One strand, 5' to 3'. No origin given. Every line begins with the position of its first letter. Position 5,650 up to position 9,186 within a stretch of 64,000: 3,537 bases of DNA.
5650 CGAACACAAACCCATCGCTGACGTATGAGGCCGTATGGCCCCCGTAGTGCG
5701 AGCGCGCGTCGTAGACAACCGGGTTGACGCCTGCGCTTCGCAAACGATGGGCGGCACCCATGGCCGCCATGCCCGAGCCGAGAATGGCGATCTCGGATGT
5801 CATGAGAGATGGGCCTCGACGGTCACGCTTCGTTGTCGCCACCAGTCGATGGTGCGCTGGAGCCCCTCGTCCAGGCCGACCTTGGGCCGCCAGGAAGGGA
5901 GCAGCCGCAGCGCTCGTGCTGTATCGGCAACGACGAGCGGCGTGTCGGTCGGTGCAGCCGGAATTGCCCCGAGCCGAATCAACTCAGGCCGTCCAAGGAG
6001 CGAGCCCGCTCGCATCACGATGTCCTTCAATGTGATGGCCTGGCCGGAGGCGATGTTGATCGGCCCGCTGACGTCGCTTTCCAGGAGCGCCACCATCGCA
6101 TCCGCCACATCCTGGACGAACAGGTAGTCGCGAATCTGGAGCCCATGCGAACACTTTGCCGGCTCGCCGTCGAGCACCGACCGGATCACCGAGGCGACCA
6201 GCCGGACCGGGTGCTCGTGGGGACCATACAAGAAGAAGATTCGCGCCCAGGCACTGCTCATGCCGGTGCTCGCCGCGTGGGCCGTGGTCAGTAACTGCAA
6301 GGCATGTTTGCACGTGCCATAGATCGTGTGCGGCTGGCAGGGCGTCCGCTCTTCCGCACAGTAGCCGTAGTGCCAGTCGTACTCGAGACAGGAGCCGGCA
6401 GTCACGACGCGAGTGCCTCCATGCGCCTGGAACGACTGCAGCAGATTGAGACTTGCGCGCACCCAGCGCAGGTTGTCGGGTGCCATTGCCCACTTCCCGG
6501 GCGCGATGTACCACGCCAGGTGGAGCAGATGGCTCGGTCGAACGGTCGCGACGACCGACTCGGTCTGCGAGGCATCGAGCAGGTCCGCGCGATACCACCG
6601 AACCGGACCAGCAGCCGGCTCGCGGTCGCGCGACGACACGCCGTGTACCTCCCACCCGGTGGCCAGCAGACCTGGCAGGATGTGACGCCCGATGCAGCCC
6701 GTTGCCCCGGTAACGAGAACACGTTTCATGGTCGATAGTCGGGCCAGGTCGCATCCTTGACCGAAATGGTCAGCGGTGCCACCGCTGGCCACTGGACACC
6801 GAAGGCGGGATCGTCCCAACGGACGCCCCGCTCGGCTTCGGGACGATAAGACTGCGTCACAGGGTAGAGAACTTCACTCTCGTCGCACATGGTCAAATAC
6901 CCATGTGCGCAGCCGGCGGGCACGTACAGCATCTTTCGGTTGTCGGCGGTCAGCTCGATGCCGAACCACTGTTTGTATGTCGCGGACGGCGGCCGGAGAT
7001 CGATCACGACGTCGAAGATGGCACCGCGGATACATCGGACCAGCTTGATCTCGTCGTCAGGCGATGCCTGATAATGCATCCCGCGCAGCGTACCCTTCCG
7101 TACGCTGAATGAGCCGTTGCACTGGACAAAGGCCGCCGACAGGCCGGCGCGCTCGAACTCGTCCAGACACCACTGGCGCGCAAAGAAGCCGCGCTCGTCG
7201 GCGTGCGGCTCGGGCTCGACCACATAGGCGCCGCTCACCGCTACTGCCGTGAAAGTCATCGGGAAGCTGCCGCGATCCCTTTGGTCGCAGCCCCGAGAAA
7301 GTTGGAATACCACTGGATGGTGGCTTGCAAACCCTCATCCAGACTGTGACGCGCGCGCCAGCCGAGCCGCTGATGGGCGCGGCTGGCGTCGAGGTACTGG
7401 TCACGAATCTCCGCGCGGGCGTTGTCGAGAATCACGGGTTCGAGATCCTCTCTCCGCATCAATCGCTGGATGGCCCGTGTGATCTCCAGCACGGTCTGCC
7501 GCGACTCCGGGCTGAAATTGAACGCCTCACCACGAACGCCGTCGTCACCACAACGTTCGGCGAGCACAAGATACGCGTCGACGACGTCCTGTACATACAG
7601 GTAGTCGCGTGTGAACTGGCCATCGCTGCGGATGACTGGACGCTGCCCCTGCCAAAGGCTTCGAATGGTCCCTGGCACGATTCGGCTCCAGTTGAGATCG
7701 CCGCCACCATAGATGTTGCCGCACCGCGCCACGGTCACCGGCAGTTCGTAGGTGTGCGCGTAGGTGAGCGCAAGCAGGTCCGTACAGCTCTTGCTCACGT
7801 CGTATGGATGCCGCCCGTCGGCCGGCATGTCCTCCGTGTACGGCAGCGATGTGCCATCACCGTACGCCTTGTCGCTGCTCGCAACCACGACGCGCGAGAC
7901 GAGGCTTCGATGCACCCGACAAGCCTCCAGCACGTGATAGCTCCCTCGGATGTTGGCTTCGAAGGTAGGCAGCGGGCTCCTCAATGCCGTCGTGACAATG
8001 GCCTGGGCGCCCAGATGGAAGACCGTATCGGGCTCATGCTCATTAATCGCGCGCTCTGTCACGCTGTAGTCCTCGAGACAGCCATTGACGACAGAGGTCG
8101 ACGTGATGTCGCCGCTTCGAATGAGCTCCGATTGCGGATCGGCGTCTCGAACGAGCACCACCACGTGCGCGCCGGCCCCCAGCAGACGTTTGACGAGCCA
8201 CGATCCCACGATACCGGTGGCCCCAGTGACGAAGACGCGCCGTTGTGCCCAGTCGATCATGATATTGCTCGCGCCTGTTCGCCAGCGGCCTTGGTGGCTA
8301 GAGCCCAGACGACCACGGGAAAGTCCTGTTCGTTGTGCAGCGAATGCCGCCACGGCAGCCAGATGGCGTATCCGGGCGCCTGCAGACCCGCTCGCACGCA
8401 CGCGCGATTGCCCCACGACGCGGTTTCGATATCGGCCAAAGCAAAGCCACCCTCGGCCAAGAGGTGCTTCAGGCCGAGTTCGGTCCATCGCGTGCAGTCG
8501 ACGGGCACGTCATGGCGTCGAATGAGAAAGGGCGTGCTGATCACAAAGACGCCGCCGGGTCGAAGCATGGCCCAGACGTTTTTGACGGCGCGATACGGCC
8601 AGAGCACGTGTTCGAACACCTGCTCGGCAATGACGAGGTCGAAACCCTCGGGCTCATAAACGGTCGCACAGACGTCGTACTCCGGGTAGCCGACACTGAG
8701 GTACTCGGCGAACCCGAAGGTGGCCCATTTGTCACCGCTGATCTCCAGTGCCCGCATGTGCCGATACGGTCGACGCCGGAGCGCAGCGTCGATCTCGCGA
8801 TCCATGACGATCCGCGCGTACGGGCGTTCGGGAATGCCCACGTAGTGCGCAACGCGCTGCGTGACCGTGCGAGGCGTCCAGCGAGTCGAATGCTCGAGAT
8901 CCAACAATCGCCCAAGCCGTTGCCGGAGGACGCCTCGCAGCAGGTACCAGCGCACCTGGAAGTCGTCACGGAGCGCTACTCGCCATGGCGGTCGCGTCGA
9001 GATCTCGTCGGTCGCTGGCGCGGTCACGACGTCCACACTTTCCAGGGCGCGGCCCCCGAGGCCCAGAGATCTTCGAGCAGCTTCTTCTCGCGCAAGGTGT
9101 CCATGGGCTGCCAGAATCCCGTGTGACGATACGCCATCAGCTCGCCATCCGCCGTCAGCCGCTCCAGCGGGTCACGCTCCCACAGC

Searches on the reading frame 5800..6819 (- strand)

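Call 40: search_protein_families(library=pfam, proteins=[window:5800-6819:-], max_evalue=0.00001)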
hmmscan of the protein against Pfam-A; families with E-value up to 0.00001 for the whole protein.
window:5800-6819:- (339 aa): 3 families
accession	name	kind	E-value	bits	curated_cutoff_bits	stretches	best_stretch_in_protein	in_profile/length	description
PF01370.27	Epimerase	-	2.1e-42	145.6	20.9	1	34-256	1-239/240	NAD dependent epimerase/dehydratase family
PF16363.11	GDP_Man_Dehyd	-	3.2e-27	96.3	27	1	35-322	1-331/332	GDP-mannose 4,6 dehydratase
PF04321.23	RmlD_sub_bind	-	6.8e-07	29.1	27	1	33-249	2-200/287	RmlD substrate binding domain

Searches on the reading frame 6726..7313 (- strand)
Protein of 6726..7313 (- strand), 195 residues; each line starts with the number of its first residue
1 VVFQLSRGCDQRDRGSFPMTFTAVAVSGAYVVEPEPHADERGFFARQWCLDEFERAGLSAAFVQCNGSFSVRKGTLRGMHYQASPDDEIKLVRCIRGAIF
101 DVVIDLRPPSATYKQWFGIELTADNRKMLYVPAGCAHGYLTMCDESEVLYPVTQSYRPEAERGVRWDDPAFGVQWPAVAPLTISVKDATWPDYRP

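Call 7: search_protein_families(library=pfam, proteins=[window:6726-7313:-], max_evalue=0.001)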
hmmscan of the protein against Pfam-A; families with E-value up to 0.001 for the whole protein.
window:6726-7313:- (195 aa): 1 family
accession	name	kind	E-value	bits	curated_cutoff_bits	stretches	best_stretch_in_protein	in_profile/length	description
PF00908.23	dTDP_sugar_isom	-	1.1e-63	214.4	27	1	25-192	3-165/168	dTDP-4-dehydrorhamnose 3,5-epimerase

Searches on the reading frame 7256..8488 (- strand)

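Call 7: search_protein_families(library=pfam, proteins=[window:7256-8488:-], max_evalue=0.001)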
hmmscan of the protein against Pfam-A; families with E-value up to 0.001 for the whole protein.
window:7256-8488:- (410 aa): 8 families
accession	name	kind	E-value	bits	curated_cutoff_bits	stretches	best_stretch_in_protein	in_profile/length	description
PF01370.27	Epimerase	-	2.4e-49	168.4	20.9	1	85-324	1-238/240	NAD dependent epimerase/dehydratase family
PF16363.11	GDP_Man_Dehyd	-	1.2e-48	166.8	27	1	86-389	1-331/332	GDP-mannose 4,6 dehydratase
PF02719.21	Polysacc_synt_2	-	6.8e-14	52.2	20.2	1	85-304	1-211/293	Polysaccharide biosynthesis protein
PF07993.18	NAD_binding_4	-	2.8e-12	46.8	20.1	2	153-265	89-213/258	Male sterility protein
PF01073.25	3Beta_HSD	-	4.5e-11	42.7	22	1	87-315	2-234/280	3-beta hydroxysteroid dehydrogenase/isomerase family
PF04321.23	RmlD_sub_bind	-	8.5e-09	35.3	27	1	84-352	2-241/287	RmlD substrate binding domain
PF05368.20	NmrA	-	2.8e-07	30.9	27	1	83-150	3-69/298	NmrA-like family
PF13460.12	NAD_binding_10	-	4.8e-07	30.3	27.2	1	89-211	1-104/184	NAD(P)H-binding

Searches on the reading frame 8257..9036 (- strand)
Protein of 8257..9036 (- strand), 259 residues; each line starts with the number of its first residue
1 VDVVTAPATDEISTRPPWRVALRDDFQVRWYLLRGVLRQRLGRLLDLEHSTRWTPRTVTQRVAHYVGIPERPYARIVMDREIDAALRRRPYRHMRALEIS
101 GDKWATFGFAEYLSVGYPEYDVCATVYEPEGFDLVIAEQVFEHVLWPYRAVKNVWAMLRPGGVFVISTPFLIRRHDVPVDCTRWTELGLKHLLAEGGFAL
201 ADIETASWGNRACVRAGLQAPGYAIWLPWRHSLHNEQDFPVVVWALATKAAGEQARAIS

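Call 7: search_protein_families(library=pfam, proteins=[window:8257-9036:-], max_evalue=0.001)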
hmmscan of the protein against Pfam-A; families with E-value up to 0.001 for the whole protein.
window:8257-9036:- (259 aa): 3 families
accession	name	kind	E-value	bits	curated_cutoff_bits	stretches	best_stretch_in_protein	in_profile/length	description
PF08241.18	Methyltransf_11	-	1.1e-06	29.6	21.2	1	119-166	48-95/95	Methyltransferase domain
PF13489.12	Methyltransf_23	-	4.3e-06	27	27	1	128-170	78-120/164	Methyltransferase domain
PF08242.18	Methyltransf_12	-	5.7e-05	24.2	30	1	128-164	62-98/98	Methyltransferase domain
